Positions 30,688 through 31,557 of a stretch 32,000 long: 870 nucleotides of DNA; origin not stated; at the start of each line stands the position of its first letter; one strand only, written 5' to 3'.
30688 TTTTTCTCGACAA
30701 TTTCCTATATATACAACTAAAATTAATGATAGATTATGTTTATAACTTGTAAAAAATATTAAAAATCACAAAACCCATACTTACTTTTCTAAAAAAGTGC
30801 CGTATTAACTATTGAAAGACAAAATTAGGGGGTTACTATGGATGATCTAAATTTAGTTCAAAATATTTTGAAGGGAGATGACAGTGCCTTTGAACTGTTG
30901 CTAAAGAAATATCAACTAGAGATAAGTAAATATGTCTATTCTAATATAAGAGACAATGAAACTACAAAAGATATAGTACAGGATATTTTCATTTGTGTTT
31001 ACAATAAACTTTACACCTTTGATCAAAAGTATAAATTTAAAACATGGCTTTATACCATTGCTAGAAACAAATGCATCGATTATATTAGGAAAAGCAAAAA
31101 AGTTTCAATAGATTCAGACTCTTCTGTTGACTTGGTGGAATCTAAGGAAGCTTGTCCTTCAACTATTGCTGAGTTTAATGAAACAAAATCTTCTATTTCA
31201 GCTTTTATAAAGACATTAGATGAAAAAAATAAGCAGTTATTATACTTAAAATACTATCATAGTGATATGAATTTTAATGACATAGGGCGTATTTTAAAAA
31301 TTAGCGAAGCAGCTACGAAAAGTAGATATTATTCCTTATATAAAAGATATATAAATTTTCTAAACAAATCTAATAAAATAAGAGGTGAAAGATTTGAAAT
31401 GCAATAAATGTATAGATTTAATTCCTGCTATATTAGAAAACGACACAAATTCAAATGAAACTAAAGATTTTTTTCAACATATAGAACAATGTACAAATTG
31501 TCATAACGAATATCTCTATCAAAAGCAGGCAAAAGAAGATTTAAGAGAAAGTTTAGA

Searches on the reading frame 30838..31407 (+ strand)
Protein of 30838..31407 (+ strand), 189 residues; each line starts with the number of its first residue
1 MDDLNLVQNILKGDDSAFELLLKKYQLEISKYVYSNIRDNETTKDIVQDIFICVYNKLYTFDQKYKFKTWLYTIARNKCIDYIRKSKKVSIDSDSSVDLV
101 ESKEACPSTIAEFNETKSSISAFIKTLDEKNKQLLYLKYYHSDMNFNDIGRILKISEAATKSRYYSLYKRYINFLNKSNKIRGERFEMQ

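Call 68: find_encoding_contigs(protein=window:30838-31407:+, flank=10000, max_places=2)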
Protein window:30838-31407:+ (189 aa): no gene with exactly this product is on record in the collection.
